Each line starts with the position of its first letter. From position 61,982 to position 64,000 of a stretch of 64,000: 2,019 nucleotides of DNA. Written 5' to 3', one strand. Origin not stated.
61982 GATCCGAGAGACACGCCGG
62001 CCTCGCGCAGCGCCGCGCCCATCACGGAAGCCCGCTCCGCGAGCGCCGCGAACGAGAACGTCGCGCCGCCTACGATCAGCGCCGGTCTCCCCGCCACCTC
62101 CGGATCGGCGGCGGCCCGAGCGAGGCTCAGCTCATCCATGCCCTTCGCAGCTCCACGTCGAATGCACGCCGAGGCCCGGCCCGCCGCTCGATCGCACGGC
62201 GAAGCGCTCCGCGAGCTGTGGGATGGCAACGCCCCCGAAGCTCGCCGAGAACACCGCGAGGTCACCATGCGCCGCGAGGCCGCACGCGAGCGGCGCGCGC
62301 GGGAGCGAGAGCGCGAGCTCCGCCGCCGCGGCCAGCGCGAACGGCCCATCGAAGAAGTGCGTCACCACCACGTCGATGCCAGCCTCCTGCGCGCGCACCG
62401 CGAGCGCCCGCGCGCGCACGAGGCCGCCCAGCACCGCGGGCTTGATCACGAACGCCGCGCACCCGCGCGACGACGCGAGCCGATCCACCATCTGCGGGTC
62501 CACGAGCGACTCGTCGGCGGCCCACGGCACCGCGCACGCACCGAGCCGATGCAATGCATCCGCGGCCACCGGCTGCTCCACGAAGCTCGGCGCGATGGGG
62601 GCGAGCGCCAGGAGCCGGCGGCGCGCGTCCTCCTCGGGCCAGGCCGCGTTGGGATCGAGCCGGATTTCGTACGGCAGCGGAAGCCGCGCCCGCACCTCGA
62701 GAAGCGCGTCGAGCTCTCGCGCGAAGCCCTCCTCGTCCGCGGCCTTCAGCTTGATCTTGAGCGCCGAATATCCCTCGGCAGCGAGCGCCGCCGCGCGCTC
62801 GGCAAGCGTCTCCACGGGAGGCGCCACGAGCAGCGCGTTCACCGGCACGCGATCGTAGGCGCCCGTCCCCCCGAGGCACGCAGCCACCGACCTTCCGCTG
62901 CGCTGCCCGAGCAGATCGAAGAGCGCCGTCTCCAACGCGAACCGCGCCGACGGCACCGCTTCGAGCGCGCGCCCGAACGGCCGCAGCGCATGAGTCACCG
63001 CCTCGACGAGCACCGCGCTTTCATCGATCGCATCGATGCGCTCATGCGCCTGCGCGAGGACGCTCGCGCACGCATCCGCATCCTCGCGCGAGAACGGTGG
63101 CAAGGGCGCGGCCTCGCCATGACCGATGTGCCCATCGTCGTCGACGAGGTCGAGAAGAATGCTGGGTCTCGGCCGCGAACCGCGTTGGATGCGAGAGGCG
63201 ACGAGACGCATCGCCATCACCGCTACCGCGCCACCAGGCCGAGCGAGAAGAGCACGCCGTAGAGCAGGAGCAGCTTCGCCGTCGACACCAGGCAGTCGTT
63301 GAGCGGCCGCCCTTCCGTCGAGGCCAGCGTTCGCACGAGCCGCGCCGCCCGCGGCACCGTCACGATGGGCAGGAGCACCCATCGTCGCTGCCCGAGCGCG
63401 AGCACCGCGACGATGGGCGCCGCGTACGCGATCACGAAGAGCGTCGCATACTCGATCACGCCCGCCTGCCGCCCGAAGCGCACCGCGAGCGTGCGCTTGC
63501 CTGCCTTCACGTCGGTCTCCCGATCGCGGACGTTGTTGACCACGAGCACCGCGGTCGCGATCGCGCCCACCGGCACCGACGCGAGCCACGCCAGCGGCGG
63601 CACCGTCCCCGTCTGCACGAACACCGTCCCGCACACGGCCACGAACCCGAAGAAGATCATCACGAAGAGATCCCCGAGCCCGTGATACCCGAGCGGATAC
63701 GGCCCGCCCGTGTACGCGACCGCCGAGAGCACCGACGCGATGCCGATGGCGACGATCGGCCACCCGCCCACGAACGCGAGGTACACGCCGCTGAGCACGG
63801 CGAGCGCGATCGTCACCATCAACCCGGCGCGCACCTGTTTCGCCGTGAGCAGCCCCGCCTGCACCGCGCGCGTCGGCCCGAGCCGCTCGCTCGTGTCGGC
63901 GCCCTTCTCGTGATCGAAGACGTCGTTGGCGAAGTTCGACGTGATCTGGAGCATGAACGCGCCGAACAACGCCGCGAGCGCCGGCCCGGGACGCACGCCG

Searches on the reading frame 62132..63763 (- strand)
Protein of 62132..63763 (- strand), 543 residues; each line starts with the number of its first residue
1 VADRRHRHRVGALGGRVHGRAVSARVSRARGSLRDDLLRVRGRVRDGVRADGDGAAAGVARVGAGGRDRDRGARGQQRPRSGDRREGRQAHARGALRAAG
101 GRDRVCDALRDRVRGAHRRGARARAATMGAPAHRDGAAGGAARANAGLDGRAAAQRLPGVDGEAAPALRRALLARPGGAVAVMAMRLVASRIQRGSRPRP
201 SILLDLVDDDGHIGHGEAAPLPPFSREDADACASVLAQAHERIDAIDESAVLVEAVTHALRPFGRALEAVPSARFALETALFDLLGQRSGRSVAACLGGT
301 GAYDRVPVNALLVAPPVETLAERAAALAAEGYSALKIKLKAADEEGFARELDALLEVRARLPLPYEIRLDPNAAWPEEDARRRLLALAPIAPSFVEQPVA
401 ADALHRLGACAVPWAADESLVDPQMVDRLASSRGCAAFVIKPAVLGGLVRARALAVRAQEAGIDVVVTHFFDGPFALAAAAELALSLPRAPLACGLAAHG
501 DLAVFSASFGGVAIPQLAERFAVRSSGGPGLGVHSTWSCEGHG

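Call 70: search_protein_families(library=pfam, proteins=[window:62132-63763:-], max_evalue=0.0001)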
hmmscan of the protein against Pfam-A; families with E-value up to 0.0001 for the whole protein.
window:62132-63763:- (543 aa): 1 family
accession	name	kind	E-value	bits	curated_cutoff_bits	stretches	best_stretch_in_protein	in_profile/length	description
PF13378.12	MR_MLE_C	-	2e-28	100.1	29.4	1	320-534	2-214/219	Enolase C-terminal domain-like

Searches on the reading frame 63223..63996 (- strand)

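Call 70: search_protein_families(library=pfam, proteins=[window:63223-63996:-], max_evalue=0.0001)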
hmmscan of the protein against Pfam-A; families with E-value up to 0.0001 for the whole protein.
window:63223-63996:- (257 aa): 1 family
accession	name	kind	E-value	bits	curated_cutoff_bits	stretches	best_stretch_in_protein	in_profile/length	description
PF01040.23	UbiA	-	2.4e-36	125.8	34.2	1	6-230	22-235/250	UbiA prenyltransferase family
